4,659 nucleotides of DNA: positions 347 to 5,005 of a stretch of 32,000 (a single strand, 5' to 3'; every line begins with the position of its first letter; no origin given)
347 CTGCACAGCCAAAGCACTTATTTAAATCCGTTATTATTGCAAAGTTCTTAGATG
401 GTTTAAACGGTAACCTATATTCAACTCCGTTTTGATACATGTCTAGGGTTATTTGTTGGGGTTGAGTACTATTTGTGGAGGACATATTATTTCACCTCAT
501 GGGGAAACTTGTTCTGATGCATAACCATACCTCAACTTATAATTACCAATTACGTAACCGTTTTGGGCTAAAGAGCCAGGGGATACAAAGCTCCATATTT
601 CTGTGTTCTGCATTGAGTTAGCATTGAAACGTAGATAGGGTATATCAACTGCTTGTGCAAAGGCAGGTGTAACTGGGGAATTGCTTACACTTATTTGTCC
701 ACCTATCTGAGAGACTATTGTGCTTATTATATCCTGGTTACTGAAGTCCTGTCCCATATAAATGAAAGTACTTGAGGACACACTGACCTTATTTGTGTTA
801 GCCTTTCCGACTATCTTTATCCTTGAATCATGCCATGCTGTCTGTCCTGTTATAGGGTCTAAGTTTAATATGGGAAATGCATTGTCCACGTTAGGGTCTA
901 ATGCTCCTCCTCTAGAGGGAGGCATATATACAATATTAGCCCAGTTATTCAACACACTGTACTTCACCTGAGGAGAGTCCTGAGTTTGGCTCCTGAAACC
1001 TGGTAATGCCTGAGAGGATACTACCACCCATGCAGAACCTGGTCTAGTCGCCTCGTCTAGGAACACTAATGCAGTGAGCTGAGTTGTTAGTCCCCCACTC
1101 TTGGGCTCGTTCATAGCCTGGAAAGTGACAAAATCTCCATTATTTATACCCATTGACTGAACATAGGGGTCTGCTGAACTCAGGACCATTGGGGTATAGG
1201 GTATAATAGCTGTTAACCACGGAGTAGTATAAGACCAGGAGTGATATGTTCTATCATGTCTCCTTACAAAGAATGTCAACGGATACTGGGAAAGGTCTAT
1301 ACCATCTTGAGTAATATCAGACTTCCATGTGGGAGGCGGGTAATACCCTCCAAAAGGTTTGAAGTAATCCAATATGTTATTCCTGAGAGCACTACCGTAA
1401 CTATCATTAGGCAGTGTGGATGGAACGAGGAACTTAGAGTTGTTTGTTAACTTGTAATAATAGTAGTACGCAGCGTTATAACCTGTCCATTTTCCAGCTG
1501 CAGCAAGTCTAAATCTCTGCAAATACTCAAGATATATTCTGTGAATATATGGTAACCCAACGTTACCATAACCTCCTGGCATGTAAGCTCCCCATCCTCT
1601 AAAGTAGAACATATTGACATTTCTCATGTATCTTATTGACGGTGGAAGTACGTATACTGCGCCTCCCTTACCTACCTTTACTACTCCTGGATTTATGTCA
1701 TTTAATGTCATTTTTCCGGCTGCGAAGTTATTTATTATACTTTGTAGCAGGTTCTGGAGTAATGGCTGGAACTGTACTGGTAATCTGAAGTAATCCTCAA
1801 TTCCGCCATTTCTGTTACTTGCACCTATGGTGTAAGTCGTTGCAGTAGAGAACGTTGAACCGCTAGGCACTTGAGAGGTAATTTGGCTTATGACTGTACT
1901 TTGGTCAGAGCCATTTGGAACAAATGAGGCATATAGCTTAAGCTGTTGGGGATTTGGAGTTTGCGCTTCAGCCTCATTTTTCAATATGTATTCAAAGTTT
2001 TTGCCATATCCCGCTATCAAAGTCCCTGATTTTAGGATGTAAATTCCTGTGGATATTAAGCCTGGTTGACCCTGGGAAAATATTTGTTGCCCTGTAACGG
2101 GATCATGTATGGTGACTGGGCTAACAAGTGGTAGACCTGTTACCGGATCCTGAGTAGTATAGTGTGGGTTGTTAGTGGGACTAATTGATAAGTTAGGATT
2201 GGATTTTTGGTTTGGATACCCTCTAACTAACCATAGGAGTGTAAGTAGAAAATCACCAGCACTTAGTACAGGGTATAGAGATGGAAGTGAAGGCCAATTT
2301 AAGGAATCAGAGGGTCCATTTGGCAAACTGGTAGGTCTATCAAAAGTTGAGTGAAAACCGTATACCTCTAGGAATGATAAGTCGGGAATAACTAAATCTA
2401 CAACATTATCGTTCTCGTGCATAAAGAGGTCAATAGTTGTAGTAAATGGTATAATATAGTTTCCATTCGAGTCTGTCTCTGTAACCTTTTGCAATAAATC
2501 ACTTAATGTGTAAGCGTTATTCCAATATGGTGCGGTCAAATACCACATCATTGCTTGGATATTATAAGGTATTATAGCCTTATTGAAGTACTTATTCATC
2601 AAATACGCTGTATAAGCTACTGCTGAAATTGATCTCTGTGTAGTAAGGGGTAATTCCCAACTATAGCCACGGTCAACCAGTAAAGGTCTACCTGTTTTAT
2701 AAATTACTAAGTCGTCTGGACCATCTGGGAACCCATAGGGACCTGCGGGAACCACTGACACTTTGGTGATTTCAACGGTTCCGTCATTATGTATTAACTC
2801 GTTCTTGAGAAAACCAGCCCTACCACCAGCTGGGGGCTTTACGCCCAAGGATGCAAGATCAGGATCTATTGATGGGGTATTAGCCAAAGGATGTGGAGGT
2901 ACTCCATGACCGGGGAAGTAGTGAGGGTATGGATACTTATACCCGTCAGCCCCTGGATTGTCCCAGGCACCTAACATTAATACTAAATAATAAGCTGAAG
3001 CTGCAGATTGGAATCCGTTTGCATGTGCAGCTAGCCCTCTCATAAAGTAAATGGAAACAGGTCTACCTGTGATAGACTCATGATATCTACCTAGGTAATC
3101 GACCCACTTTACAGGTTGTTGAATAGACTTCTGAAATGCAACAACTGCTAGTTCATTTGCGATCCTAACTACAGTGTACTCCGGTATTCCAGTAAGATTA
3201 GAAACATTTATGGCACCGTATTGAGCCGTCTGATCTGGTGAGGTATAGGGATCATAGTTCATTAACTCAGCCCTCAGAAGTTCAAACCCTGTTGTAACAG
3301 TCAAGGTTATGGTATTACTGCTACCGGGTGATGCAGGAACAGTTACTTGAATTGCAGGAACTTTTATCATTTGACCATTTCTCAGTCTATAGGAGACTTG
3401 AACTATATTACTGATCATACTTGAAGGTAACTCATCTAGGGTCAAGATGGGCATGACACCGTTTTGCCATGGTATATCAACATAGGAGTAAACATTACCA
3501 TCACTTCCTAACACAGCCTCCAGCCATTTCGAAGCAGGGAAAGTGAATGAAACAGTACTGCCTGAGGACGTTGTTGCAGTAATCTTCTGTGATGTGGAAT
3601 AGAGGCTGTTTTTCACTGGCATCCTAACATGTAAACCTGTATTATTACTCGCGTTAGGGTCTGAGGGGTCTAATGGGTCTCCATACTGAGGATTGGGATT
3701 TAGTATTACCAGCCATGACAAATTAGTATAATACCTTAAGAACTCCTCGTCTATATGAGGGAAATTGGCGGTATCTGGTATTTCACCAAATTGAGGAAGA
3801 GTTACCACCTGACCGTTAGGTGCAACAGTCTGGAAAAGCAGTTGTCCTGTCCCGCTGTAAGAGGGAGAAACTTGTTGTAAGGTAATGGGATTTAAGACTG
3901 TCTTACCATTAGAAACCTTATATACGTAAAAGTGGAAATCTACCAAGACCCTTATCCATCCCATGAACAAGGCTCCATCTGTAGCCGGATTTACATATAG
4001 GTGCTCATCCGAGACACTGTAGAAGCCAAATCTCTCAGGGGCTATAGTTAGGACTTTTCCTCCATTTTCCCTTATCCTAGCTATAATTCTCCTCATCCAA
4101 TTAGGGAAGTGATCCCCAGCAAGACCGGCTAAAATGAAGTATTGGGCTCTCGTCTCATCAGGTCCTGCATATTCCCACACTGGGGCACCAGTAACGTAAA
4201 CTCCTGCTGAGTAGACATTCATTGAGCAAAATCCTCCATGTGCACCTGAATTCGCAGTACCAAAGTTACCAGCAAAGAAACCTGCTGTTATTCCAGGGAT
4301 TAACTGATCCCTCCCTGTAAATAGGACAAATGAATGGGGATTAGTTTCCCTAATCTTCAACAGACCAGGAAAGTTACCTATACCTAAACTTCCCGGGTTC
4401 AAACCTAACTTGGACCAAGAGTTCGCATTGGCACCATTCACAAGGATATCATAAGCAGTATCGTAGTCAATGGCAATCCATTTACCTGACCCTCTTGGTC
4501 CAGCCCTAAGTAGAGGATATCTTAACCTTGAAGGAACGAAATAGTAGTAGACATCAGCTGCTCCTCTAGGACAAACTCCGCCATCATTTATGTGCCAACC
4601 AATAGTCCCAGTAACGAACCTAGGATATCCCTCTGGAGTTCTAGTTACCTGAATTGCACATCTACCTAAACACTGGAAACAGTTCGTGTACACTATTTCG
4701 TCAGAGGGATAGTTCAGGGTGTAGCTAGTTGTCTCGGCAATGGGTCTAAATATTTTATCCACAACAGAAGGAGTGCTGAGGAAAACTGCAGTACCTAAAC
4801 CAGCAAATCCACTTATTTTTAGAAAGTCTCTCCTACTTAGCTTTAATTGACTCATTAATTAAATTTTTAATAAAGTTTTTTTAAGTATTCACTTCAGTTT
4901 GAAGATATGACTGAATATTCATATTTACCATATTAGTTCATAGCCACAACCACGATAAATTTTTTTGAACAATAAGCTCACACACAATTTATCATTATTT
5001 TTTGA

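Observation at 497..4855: Giant (1452 aa) Tat-exported molybdopterin catalytic subunit with large internal insertions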

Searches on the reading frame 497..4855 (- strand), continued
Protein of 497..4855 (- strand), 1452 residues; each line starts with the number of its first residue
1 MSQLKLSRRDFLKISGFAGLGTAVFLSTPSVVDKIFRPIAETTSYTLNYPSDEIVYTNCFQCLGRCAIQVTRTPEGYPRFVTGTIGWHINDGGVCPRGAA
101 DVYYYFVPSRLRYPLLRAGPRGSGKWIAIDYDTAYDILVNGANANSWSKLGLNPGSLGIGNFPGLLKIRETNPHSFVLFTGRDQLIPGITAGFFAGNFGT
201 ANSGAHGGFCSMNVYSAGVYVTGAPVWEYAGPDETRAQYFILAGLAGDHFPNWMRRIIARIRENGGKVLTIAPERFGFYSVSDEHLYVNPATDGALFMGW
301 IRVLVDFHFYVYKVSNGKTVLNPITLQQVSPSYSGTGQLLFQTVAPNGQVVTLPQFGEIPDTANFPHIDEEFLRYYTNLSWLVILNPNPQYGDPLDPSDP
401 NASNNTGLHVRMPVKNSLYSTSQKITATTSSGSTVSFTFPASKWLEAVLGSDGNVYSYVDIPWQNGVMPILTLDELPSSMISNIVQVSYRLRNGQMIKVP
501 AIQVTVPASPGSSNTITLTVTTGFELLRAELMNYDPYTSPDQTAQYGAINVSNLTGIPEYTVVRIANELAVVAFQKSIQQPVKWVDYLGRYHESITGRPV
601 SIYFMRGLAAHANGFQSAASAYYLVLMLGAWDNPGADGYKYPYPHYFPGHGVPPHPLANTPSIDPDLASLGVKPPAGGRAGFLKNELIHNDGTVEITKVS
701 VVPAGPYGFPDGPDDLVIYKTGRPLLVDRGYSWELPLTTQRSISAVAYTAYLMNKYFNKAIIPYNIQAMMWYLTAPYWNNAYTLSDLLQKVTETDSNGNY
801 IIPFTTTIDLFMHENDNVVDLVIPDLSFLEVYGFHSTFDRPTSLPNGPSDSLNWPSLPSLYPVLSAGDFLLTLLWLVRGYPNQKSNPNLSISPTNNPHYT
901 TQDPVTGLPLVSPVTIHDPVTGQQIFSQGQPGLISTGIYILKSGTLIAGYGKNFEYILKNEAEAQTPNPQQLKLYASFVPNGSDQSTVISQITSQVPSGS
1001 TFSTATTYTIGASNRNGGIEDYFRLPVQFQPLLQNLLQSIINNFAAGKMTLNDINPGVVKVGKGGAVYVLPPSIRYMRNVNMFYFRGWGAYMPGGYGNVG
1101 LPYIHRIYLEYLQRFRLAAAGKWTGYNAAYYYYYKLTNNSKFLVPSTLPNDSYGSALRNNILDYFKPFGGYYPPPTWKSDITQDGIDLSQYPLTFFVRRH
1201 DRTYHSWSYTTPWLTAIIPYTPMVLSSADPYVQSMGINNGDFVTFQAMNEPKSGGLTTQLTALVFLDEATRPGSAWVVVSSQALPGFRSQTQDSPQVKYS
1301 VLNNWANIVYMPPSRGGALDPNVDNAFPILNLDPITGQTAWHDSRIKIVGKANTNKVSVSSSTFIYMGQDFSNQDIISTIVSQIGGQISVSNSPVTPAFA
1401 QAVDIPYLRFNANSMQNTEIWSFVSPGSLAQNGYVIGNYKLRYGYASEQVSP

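Call 99: search_protein_families(library=pfam, proteins=[L001:16037-17047:+, L003:9096-9920:+, L002:240-1007:+], max_evalue=0.001)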
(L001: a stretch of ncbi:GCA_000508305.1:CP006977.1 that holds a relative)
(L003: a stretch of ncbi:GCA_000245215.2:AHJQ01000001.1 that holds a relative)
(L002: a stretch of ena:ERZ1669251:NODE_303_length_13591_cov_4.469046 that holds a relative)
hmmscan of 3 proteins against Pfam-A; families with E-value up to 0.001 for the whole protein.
L001:16037-17047:+ (336 aa): 0 families

L003:9096-9920:+ (274 aa): 20 families
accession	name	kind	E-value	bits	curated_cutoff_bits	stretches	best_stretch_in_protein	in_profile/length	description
PF14559.12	TPR_19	-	9.8e-23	80.7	25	2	109-175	2-68/68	Tetratricopeptide repeat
PF07719.23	TPR_2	-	1.8e-21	74.8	27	1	100-131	3-34/34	Tetratricopeptide repeat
PF13431.12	TPR_17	-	2.6e-17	62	24.4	0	194-220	7-33/34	Tetratricopeptide repeat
PF13432.12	TPR_16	-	3.5e-17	62.9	32.7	2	172-230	3-61/65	Tetratricopeptide repeat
PF12895.13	ANAPC3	-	6.9e-17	61.9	27.2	1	68-118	27-76/82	Anaphase-promoting complex, cyclosome, subunit 3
PF13428.12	TPR_14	-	7.4e-15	54.4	23.5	0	69-107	6-44/44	Tetratricopeptide repeat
PF13414.12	TPR_11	-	2.3e-14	53.2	26.8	1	173-213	1-41/42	TPR repeat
PF13181.12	TPR_8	-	2.7e-11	43.1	25.7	0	99-131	2-34/34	Tetratricopeptide repeat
PF00515.34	TPR_1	-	3.8e-10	39.6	27.8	0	67-95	4-32/34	Tetratricopeptide repeat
PF13371.12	TPR_9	-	1.7e-08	34.8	35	0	75-139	6-70/73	Tetratricopeptide repeat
PF13424.12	TPR_12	-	3.1e-08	34.1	30.1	0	65-126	4-73/77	Tetratricopeptide repeat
PF09295.16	ChAPs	-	8.8e-07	28.7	20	0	126-223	194-291/395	ChAPs (Chs5p-Arf1p-binding proteins)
PF12569.14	NatA_aux_su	-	4.6e-05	23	33.3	1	70-132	10-72/515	N-terminal acetyltransferase A, auxiliary subunit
PF13174.12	TPR_6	-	7.9e-05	23.5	26.3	0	203-224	3-24/33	Tetratricopeptide repeat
PF03704.23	BTAD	-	0.0001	23.1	22.1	0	30-91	62-123/146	Bacterial transcriptional activator domain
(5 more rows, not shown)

L002:240-1007:+ (255 aa): 0 families

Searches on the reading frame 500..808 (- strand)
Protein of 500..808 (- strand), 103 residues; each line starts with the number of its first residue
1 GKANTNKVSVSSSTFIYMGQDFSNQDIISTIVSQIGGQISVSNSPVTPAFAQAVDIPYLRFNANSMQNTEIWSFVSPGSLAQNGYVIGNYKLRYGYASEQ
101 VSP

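Call 81: search_solved_structures(query=A7, max_evalue=10)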
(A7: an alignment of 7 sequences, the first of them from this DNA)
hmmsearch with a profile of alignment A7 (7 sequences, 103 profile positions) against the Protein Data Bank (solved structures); distinct sequences matched with E-value up to 10: 0.

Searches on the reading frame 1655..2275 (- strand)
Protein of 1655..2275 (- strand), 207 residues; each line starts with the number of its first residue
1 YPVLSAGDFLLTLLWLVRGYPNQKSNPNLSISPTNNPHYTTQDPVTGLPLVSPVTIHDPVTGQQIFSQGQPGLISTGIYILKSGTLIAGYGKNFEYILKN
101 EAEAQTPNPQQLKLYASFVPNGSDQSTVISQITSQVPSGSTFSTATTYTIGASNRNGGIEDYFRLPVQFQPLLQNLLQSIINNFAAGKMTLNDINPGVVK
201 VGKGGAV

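Call 80: search_solved_structures(query=A6, max_evalue=10)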
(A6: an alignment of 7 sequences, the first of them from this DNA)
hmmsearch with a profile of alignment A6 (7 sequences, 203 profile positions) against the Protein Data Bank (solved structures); distinct sequences matched with E-value up to 10: 3.
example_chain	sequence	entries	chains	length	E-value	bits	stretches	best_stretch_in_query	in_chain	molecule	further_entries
2qor_A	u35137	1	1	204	0.063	16.3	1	116-182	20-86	Guanylate kinase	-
2jf4_A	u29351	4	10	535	0.72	12.8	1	102-159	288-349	PERIPLASMIC TREHALASE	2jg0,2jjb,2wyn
5cax_A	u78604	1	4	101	0.89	12.5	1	70-125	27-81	Glutaredoxin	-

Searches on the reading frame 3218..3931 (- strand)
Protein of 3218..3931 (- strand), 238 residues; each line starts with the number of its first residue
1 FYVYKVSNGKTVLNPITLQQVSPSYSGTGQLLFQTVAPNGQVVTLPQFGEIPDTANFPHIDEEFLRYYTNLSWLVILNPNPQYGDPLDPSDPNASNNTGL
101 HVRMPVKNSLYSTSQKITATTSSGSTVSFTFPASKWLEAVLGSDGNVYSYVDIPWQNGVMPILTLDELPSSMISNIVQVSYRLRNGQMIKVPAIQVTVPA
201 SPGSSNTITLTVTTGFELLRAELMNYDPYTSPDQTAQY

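Call 51: predict_structure(alignment_id=A3)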
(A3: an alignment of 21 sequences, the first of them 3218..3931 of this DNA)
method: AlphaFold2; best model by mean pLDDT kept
length: 238 residues; sequences in the alignment: 21
mean_pLDDT: 83.7   pTM: 0.77
mean pLDDT of the five models: 83.7, 80.4, 78.4, 76.2, 72.0
residues with pLDDT >= 90: 103; 70-90: 92; 50-70: 41; < 50: 2
segments of 3 or more residues with pLDDT < 50: none
pLDDT, mean of each block of 10 residues (from residue 1): 73 88 88 84 87 69 84 86 61 68 92 93 94 92 96 93 93 92 77 93 89 91 64 56
secondary structure, 60 per line:
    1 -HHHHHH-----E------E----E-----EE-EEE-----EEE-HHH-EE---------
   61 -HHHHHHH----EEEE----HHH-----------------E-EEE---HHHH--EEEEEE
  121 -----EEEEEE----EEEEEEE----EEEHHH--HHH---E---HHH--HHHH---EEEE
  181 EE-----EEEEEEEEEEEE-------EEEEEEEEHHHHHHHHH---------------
elements in order: H2-7 E34-36 E42-44 H62-68 E73-76 E103-105 H109-112 E115-120 E126-131 E136-142 E147-149 H170-173 E177-182 E188-199 E207-214 H215-223

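Call 53: fold_search(model_id=the predicted structure, library=pdb)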
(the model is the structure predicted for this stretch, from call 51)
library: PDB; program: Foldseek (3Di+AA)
matches with E <= 10: 428; with E <= 0.001: 0
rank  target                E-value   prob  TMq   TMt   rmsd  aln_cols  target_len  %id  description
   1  8k35_L                6.2e-01  0.06  0.13  0.17  14.7       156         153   10  Structure of the bacteriophage lambda tail tip complex (released 2023-11-15)
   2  4dm0_A                6.6e-01  0.10  0.12  0.08   9.6       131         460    8  TN5 transposase: 20MER OUTSIDE END 2 MN complex (released 2012-02-22)
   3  1mus_A                6.9e-01  0.10  0.12  0.08   9.7       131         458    8  crystal structure of Tn5 transposase complexed with resolved outside end DNA (released 2002-09-27)
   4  9of2_F                6.9e-01  0.06  0.15  0.14  25.7       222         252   11  Dimer of HIF-2a-ARNT Heterodimers Complexed on 51-bp HRE/HAS (released 2025-06-11)
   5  2a24_MODEL_1_B        8.7e-01  0.28  0.14  0.27   3.2        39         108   18  HADDOCK Structure of HIF-2a/ARNT PAS-B Heterodimer (released 2006-01-17)
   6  3mr0_A                8.7e-01  0.15  0.12  0.20   6.9        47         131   15  Crystal Structure of Sensory Box Histidine Kinase/Response Regulator from Burkholderia thailandensis E264 (released 2010-06-23)
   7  6rao_A                1.0e+00  0.02  0.09  0.13  12.8       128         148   12  Cryo-EM structure of the anti-feeding prophage (AFP) baseplate, 6-fold symmetrised (released 2019-04-17)
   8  8k36_A                1.1e+00  0.04  0.13  0.17  14.7       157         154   10  Structure of the bacteriophage lambda tail tube (released 2023-11-15)
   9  3sdz                  1.2e+00  0.02  0.09  0.05  19.5       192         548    7  Structural characterization of the subunit A mutant F427W of the A-ATP synthase from Pyrococcus horikoshii (released 2012-01-25)
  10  4eq1_A                1.2e+00  0.06  0.10  0.18   5.8        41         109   20  Crystal Structure of the ARNT PAS-B homodimer (released 2013-04-17)
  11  1mm8_A                1.2e+00  0.06  0.12  0.08  10.5       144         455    9  Crystal structure of Tn5 Transposase complexed with ME DNA (released 2002-12-13)
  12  3mfx_C                1.4e+00  0.20  0.13  0.25   2.8        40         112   10  Crystal Structure of the sensory box domain of the sensory-box/GGDEF protein SO_1695 from Shewanella oneidensis, North (released 2010-04-14)
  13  5iu1_B                1.4e+00  0.07  0.13  0.25  14.4       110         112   16  N-terminal PAS domain homodimer of PpANR MAP3K from Physcomitrella patens. (released 2016-06-01)
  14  6x21_B                1.4e+00  0.15  0.13  0.26   3.7        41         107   22  Crystal structure of PT1673 bound to HIF2a-B*:ARNT-B* complex (released 2021-05-26)
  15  1byw                  1.4e+00  0.12  0.12  0.24   7.1        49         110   12  STRUCTURE OF THE N-TERMINAL DOMAIN OF THE HUMAN-ERG POTASSIUM CHANNEL (released 1998-12-16)
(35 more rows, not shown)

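Call 79: search_solved_structures(query=A5, max_evalue=10)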
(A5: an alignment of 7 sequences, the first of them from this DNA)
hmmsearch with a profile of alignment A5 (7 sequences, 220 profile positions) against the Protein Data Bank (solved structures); distinct sequences matched with E-value up to 10: 1.
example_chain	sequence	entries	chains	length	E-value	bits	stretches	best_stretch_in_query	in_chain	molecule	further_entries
8add_A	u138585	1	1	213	1.9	10.9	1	103-157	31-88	ATP-dependent DNA helicase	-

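Call 102: fold_search(model_id=the predicted structure, library=viral)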
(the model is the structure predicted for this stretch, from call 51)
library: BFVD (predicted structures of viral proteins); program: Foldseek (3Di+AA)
matches with E <= 10: 366; with E <= 0.001: 0
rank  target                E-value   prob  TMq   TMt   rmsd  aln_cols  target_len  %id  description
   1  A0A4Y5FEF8            5.7e-02  0.14  0.09  0.11  18.5       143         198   16  Uncharacterized protein [Lactobacillus phage 521B]
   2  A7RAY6                3.5e-01  0.07  0.15  0.04  21.7       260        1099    9  (no name in the UniProt tables at hand)
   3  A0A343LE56            3.5e-01  0.04  0.10  0.11  23.9       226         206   13  Uncharacterized protein [Leptospira phage LE3]
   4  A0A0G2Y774            4.6e-01  0.03  0.10  0.13  18.2       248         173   12  Polyprotein (Fragment) [Picornavirus fur seal/AAUST36/BR/2012]
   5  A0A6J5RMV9            5.1e-01  0.11  0.12  0.20  14.5       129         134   12  Uncharacterized protein [uncultured Caudovirales phage]
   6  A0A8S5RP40            5.1e-01  0.03  0.12  0.09  33.5       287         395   12  Uncharacterized protein [virus sp. ctrcb4]
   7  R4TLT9                5.4e-01  0.08  0.13  0.06  13.3       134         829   16  Portal protein [Halorubrum tailed virus 4]
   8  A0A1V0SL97            6.1e-01  0.06  0.14  0.11  24.4       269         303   11  PAS domain-containing sensor histidine kinase [Klosneuvirus KNV1]
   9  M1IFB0                7.2e-01  0.05  0.09  0.08  19.5       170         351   11  (no name in the UniProt tables at hand)
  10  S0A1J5                7.2e-01  0.03  0.11  0.06  32.8       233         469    9  Tail fiber [Cellulophaga phage phi4:1]
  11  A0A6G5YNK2            7.6e-01  0.12  0.14  0.28  15.9       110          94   12  (no name in the UniProt tables at hand)
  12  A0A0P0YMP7            7.6e-01  0.02  0.08  0.12  20.8       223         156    8  (no name in the UniProt tables at hand)
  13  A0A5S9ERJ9            8.1e-01  0.05  0.10  0.09  18.3       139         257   14  Uncharacterized protein [Tenacibaculum phage PTm1]
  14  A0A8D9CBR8            9.5e-01  0.15  0.12  0.17   6.6        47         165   17  histidine kinase [uncultured marine phage]
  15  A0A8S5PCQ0            1.0e+00  0.08  0.14  0.15  14.3       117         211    9  Putative tRNA pseudouridine synthase B/ACA, guide RNA, RNA-protein complex [Siphoviridae sp. ctCeQ13]
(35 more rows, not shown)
